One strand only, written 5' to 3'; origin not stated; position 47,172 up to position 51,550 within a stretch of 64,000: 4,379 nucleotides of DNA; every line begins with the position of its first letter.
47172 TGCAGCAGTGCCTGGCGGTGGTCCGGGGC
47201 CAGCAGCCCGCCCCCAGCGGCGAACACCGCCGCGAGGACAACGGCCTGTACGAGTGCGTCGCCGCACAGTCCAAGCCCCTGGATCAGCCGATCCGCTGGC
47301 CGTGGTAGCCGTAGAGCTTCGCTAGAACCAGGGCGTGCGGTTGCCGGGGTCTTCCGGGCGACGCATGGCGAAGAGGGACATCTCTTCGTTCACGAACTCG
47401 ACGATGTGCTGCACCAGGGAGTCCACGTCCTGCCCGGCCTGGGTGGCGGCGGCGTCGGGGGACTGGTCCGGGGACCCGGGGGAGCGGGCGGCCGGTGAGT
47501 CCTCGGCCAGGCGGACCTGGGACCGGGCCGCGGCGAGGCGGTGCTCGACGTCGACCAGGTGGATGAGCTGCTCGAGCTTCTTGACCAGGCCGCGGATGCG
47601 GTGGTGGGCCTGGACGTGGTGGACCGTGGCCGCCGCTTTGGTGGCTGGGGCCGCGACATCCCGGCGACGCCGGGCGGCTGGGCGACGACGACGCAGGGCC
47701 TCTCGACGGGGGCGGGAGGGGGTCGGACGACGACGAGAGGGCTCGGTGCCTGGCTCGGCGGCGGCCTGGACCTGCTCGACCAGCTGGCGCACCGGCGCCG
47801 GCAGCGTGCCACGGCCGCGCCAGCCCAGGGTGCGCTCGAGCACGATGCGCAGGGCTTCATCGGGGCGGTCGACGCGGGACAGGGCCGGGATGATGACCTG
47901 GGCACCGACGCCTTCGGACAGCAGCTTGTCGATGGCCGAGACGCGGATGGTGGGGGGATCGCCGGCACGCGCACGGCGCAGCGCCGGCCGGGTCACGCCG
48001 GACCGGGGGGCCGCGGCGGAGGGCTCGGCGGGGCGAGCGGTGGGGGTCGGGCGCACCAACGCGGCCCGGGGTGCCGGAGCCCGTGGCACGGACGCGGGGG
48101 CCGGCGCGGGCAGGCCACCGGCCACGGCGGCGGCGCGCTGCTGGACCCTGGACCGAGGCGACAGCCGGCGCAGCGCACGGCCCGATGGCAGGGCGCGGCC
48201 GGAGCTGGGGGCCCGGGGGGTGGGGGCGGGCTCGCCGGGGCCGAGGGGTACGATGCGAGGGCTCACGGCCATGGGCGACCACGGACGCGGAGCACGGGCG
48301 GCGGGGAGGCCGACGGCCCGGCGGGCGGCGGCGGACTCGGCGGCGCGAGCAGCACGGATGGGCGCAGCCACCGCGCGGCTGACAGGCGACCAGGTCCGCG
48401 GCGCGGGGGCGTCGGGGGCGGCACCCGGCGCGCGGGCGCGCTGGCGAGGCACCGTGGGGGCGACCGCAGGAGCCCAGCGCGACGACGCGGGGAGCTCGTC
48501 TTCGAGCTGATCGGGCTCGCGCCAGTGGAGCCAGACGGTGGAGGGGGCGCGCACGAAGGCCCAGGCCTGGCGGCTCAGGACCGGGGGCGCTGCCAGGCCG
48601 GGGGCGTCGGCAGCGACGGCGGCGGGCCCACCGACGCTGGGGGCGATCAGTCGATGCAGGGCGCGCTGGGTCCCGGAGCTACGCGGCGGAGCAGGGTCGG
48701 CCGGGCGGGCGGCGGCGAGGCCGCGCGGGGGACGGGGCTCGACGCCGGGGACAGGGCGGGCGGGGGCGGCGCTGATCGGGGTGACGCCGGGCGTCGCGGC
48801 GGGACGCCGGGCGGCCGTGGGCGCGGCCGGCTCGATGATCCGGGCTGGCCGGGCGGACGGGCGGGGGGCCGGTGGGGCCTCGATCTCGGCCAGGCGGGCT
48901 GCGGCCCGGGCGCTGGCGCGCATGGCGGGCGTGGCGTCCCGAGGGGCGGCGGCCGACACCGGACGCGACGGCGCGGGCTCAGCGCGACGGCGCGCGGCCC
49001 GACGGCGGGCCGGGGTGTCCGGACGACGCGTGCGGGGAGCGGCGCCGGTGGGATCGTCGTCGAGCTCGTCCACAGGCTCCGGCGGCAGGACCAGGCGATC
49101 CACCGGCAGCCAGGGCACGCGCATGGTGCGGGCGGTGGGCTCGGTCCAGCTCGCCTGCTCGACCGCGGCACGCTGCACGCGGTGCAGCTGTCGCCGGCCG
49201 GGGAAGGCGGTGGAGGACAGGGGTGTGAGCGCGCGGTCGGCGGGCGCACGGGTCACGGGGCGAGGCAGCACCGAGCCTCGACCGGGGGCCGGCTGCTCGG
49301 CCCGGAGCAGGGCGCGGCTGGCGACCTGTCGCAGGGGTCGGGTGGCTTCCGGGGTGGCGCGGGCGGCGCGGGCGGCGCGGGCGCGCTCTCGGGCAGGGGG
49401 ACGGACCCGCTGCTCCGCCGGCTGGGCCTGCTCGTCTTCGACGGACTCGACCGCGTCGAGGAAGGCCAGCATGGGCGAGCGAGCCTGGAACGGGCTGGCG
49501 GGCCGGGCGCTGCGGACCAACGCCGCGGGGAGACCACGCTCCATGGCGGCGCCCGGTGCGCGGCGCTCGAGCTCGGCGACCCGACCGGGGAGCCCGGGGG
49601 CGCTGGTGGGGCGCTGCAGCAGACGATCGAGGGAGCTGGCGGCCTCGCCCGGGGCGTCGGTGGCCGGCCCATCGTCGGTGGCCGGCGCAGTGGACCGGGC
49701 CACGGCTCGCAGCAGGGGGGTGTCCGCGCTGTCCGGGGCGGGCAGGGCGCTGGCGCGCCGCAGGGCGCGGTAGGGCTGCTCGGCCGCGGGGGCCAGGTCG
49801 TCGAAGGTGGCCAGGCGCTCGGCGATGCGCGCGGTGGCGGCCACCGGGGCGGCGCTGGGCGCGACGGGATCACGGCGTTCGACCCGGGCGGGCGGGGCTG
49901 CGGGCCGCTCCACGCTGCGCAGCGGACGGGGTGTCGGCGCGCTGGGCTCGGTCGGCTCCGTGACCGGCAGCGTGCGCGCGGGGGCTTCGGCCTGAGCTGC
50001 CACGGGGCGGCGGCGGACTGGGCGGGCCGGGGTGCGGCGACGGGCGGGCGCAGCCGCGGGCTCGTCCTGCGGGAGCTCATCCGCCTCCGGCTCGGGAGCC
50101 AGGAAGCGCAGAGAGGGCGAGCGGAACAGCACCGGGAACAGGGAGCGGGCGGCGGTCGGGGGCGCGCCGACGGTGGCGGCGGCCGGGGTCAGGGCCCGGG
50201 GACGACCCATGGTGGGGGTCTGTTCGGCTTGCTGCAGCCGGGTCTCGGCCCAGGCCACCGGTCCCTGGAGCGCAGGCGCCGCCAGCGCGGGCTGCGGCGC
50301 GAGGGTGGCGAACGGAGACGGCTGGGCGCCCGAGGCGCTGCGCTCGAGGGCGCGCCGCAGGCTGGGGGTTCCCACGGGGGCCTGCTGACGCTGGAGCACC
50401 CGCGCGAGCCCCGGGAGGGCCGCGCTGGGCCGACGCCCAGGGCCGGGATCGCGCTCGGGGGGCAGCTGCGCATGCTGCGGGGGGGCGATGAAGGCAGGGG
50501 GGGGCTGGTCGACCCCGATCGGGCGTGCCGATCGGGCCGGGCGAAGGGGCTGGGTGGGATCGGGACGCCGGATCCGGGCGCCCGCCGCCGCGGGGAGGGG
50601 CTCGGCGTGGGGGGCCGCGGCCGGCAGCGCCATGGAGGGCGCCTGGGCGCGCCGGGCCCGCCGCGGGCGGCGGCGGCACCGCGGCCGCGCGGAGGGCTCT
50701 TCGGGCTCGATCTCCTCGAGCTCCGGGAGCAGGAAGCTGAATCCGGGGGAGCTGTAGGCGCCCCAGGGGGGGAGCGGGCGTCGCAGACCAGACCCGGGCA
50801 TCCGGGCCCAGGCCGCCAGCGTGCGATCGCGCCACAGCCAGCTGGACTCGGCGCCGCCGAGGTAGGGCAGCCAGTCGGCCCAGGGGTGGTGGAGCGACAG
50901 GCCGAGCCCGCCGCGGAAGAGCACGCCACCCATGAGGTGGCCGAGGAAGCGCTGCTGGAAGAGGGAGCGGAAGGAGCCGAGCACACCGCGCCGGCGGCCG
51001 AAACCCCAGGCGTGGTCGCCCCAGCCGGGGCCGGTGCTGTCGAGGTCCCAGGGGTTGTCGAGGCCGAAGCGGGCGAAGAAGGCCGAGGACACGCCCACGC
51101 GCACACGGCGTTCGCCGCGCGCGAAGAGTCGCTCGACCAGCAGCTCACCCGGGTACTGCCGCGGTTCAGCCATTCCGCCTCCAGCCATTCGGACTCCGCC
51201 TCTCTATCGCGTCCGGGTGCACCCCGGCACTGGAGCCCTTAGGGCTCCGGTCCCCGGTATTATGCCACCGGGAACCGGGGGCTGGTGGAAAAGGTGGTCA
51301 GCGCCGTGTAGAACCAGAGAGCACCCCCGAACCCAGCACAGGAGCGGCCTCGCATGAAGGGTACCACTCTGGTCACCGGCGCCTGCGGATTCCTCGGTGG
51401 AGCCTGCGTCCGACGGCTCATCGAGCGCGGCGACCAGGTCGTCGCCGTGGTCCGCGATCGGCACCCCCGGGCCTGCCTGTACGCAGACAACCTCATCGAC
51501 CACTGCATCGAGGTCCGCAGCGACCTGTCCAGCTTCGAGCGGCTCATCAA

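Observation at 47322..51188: A ~1,285-aa Ala/Pro/Arg-rich, mostly low-complexity basic protein embedded between glycan-modification genes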

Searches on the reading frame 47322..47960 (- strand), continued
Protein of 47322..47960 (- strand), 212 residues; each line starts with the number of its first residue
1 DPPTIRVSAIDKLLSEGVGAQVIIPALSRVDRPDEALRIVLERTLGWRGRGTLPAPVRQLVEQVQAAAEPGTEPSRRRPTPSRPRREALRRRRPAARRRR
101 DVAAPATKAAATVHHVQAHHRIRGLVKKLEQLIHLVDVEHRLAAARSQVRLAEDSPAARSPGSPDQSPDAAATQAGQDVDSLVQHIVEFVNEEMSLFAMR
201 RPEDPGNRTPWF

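Call 92: search_solved_structures(query=A4, max_evalue=10)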
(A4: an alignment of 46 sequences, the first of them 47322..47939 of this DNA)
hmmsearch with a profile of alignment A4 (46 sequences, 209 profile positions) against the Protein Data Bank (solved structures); distinct sequences matched with E-value up to 10: 2.
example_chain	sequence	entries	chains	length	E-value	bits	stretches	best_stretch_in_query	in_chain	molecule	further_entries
3prl_A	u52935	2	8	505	1.1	12.4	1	10-35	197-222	NADP-dependent glyceraldehyde-3-phosphate dehydrogenase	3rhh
3q9n_C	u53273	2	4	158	3.5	10.8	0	14-40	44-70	consensus ankyrin repeat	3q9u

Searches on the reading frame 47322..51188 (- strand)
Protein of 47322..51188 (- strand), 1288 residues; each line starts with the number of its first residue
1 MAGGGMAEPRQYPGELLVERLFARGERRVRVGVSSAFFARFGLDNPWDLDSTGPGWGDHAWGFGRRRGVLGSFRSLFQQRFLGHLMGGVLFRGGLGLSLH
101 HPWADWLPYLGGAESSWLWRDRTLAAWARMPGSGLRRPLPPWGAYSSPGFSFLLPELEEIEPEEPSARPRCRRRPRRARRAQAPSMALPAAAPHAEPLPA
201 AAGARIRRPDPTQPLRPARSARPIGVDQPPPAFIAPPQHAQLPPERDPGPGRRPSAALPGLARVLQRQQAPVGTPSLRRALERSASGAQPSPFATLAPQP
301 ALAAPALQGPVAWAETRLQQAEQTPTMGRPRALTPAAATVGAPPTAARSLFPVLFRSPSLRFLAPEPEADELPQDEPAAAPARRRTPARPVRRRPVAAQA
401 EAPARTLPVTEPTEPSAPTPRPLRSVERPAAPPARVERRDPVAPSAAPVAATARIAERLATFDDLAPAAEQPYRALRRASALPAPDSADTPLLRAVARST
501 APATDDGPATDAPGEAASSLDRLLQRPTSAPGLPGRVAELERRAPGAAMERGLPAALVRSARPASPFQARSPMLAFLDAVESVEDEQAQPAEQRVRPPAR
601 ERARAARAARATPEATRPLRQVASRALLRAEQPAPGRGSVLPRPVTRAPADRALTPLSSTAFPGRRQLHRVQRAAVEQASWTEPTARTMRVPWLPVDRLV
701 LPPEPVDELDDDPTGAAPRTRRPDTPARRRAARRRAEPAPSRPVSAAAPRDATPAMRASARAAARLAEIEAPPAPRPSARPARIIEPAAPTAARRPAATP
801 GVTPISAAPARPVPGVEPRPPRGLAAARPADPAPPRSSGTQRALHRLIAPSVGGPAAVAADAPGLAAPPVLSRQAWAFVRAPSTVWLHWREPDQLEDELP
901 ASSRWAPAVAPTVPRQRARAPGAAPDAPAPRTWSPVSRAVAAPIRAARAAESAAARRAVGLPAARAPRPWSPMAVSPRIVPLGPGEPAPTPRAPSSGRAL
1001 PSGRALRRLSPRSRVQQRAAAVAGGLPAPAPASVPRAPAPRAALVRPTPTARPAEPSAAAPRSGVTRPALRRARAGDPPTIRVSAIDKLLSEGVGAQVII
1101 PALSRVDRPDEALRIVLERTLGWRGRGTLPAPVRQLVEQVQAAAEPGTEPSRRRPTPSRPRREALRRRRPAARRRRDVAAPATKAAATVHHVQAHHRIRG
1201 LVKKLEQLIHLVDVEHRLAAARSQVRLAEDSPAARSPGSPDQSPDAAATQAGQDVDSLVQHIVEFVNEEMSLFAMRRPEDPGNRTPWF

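Call 6: search_protein_families(library=pfam, proteins=[window:47322-51188:-], max_evalue=0.01)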
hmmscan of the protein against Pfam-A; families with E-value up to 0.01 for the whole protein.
window:47322-51188:- (1288 aa): 0 families

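Call 8: search_protein_families(library=ncbifam, proteins=[window:47322-51188:-], max_evalue=0.01)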
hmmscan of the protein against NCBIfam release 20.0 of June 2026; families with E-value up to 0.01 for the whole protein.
window:47322-51188:- (1288 aa): 0 families

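Call 9: find_homologous_proteins(query=window:47322-51188:-)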
Query window:47322-51188:- (1288 aa): 9 proteins with E <= 0.001 among 8000 candidates.
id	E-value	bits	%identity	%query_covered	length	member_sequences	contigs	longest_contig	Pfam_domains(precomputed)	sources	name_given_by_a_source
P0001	0.0e+0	2640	100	100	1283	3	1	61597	-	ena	-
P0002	0.0e+0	1183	63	35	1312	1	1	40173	-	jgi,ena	-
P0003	0.0e+0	1061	51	81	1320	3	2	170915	-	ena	-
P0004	4.1e-240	818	51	38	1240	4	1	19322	-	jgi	jgi:hypothetical protein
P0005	8.9e-232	791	64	23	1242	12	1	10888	-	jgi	jgi:hypothetical protein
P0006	4.9e-215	735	45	65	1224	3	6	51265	-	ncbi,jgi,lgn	jgi:hypothetical protein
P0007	1.1e-208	714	47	64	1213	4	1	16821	-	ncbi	-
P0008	1.1e-207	711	55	23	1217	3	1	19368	-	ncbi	-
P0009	1.1e-110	390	54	11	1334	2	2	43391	-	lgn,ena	-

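Call 11: find_encoding_contigs(protein=P0003, flank=10000, max_places=2)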
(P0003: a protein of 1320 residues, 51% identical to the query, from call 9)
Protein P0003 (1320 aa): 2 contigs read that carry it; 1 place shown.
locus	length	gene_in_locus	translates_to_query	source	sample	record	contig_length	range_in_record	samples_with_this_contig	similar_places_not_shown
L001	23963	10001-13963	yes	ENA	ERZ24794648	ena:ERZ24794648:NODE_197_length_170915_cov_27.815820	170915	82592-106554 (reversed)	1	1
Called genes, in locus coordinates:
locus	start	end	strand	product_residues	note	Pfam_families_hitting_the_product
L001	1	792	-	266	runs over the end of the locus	PF02535:Zip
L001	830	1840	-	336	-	PF00294:PfkB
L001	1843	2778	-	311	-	PF00389:2-Hacid_dh, PF02826:2-Hacid_dh_C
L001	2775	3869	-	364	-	-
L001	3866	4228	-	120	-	-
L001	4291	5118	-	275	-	PF00378:ECH_1, PF16113:ECH_2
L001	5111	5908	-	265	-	-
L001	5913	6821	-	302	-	PF00072:Response_reg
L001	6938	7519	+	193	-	-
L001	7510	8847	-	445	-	PF02310:B12-binding, PF04055:Radical_SAM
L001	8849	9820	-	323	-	PF01073:3Beta_HSD, PF01370:Epimerase, PF02719:Polysacc_synt_2, PF04321:RmlD_sub_bind, PF07993:NAD_binding_4 (faint), PF16363:GDP_Man_Dehyd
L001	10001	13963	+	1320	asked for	-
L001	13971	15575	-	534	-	-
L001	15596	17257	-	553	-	PF01663:Phosphodiest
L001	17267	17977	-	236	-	PF00535:Glycos_transf_2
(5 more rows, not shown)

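Call 12: find_encoding_contigs(protein=P0006, flank=10000, max_places=2)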
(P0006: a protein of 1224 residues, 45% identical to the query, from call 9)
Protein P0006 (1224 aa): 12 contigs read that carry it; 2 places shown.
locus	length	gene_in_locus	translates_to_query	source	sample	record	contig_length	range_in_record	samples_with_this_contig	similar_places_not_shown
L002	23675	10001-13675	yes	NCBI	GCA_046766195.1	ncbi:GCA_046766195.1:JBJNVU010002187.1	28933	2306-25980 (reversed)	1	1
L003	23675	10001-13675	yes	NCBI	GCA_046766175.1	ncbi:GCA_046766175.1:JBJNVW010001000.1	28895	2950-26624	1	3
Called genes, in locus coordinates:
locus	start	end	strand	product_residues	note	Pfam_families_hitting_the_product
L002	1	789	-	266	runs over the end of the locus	PF02535:Zip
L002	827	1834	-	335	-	PF00294:PfkB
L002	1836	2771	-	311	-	PF00389:2-Hacid_dh, PF02826:2-Hacid_dh_C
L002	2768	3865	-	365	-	-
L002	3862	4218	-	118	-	-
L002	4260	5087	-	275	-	PF00378:ECH_1, PF16113:ECH_2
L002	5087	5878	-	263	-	-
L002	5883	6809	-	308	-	PF00072:Response_reg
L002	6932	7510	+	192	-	-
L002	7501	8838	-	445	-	PF02310:B12-binding, PF04055:Radical_SAM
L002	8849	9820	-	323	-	PF01073:3Beta_HSD, PF01370:Epimerase, PF02719:Polysacc_synt_2, PF04321:RmlD_sub_bind, PF07993:NAD_binding_4 (faint), PF16363:GDP_Man_Dehyd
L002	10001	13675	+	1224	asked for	-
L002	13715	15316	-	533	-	-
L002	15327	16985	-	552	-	PF01663:Phosphodiest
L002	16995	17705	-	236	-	PF00535:Glycos_transf_2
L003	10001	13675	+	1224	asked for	-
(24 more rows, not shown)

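Call 49: search_protein_families(library=phrogs, proteins=[window:47322-51173:-], max_evalue=0.1)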
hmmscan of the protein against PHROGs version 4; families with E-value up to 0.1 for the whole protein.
window:47322-51173:- (1283 aa): 0 families

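Call 70: find_encoding_contigs(protein=P0004, flank=10000, max_places=2)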
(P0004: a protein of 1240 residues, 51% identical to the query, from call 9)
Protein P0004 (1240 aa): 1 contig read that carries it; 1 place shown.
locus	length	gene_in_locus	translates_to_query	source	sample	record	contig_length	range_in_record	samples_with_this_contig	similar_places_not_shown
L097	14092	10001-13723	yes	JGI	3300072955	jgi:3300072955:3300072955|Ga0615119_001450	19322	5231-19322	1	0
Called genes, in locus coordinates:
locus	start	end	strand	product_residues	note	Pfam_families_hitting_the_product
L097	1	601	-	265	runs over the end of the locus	PF02535:Zip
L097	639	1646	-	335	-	PF00294:PfkB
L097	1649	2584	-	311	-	PF00389:2-Hacid_dh, PF02826:2-Hacid_dh_C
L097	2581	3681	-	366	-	-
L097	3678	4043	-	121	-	-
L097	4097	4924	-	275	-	PF00378:ECH_1, PF16113:ECH_2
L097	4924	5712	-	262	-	-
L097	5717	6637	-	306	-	PF00072:Response_reg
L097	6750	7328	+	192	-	-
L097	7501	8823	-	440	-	PF02310:B12-binding, PF04055:Radical_SAM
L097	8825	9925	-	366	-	PF04321:RmlD_sub_bind, PF01073:3Beta_HSD, PF01370:Epimerase, PF02719:Polysacc_synt_2, PF07993:NAD_binding_4 (faint), PF16363:GDP_Man_Dehyd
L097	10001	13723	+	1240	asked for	-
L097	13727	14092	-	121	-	?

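Call 71: find_encoding_contigs(protein=P0002, flank=10000, max_places=2)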
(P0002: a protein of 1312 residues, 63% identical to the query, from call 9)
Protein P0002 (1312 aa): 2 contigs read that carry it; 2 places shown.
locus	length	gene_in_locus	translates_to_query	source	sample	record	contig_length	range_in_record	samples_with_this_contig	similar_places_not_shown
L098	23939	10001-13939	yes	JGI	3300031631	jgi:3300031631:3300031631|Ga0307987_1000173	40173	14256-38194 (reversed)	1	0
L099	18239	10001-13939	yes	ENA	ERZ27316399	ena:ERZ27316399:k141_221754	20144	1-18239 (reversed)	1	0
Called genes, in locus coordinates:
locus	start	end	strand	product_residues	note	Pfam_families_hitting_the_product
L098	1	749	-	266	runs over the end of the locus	PF02535:Zip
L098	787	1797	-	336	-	PF00294:PfkB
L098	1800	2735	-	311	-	PF00389:2-Hacid_dh, PF02826:2-Hacid_dh_C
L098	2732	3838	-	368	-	-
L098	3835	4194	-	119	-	-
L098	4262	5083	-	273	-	PF00378:ECH_1, PF16113:ECH_2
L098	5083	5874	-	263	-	-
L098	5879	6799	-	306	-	PF00072:Response_reg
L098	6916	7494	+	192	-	-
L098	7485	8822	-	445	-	PF02310:B12-binding, PF04055:Radical_SAM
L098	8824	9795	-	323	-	PF01073:3Beta_HSD, PF01370:Epimerase, PF02719:Polysacc_synt_2, PF04321:RmlD_sub_bind, PF07993:NAD_binding_4 (faint), PF16363:GDP_Man_Dehyd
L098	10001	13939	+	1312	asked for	-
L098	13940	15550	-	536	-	-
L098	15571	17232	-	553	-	PF01663:Phosphodiest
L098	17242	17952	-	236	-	PF00535:Glycos_transf_2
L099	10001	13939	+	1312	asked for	-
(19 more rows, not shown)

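Call 94: find_encoding_contigs(protein=P0005, flank=10000, max_places=2)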
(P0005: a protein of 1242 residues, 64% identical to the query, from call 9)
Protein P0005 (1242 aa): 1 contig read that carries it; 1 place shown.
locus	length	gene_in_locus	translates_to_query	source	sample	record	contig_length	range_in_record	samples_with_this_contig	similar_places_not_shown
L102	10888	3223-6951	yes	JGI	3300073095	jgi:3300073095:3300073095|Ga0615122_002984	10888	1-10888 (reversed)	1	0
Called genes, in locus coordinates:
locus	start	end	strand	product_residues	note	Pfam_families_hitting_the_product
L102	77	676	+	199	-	-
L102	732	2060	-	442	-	PF02310:B12-binding, PF04055:Radical_SAM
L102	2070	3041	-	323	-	PF01073:3Beta_HSD (weak), PF01370:Epimerase, PF02719:Polysacc_synt_2, PF04321:RmlD_sub_bind, PF07993:NAD_binding_4 (faint), PF16363:GDP_Man_Dehyd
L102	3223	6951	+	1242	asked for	-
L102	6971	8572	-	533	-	-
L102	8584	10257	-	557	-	PF01663:Phosphodiest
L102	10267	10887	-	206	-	?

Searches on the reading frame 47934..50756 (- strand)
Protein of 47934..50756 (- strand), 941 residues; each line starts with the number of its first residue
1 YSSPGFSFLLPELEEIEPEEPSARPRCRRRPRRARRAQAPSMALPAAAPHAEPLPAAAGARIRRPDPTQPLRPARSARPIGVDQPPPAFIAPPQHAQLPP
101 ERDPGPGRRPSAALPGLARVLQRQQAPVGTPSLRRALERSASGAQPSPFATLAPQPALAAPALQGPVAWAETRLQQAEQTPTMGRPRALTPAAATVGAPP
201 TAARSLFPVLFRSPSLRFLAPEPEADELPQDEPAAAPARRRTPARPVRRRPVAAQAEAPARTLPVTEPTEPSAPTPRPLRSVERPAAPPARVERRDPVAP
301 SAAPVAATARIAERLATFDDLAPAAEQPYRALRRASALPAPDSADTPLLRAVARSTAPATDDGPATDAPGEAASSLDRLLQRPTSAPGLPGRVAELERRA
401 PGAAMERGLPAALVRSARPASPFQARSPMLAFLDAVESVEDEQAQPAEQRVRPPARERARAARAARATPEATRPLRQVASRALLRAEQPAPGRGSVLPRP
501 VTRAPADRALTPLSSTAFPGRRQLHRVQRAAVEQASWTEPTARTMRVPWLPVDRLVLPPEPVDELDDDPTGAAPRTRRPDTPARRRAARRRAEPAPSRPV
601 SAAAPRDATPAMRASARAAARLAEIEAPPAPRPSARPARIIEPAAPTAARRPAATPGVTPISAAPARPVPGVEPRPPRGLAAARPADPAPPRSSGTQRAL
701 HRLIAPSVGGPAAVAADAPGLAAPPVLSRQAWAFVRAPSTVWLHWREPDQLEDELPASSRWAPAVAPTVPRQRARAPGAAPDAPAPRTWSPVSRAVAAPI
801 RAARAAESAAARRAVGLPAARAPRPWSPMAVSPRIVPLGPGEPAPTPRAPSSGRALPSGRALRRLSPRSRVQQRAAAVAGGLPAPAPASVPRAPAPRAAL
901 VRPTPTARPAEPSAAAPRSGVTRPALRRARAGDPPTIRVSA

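Call 90: predict_structure(alignment_id=A6)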
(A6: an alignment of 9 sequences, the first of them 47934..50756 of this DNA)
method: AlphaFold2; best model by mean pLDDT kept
length: 941 residues; sequences in the alignment: 9
mean_pLDDT: 42.2   pTM: 0.24
mean pLDDT of the five models: 42.2, 40.9, 37.6, 35.0, 34.4
residues with pLDDT >= 90: 0; 70-90: 34; 50-70: 145; < 50: 762
segments of 3 or more residues with pLDDT < 50: 3-30, 32-118, 124-130, 141-147, 149-161, 180-207, 224-287, 289-306, 322-327, 329-350, 353-374, 378-389, 399-426, 445-472, 486-490, 493-515, 537-547, 549-557, 562-581, 583-595, 600-613, 626-687, 705-748, 750-857, 865-867, 880-941
pLDDT, mean of each block of 10 residues (from residue 1): 41 39 41 41 34 37 38 36 38 38 36 47 46 55 42 40 67 74 39 37 47 58 42 37 37 36 35 34 37 38 46 66 46 43 43 41 35 44 45 52 41 44 53 70 46 42 36 52 51 45 42 54 74 58 38 38 38 34 38 38 38 47 45 34 34 31 34 36 43 59 46 34 38 40 39 42 36 34 37 33 32 34 34 38 37 40 49 60 38 33 32 31 32 35 38
secondary structure, 60 per line:
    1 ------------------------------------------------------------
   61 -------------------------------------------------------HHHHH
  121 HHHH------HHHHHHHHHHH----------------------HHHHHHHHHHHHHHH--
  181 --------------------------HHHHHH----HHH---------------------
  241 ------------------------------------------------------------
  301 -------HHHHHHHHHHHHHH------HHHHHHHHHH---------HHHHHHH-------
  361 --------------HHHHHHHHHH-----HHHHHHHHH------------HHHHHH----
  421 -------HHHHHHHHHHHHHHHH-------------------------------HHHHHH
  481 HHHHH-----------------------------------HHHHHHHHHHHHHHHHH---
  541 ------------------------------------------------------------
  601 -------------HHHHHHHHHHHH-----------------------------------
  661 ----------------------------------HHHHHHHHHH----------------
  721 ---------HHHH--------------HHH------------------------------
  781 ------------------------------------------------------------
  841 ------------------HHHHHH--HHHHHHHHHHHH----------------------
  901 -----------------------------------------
elements in order (helices of 4 or more, strands of 3 or more residues): H116-124 H131-141 H164-178 H207-212 H308-321 H328-337 H347-353 H375-384 H390-398 H411-416 H428-443 H475-485 H521-537 H614-625 H695-704 H730-733 H859-864 H867-878

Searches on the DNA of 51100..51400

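Call 89: search_rna_families(source=window, start=51100, end=51400, threshold=evalue, max_evalue=1)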
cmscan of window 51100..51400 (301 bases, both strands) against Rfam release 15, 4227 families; matches with E-value up to 1: 3.
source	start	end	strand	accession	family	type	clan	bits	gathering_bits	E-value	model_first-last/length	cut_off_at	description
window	51250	51294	+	RF03059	raiA-hairpin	Gene; sRNA;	-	17.7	43.7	0.64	13-46/48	no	raiA-hairpin RNA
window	51228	51279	-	RF00262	sar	Gene; antisense;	-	16.8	43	0.83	1-68/68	no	sar RNA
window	51247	51307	+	RF01768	flavi_FSE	Cis-reg; frameshift_element;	-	15.1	43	0.39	1-62/62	no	ribosomal frameshift site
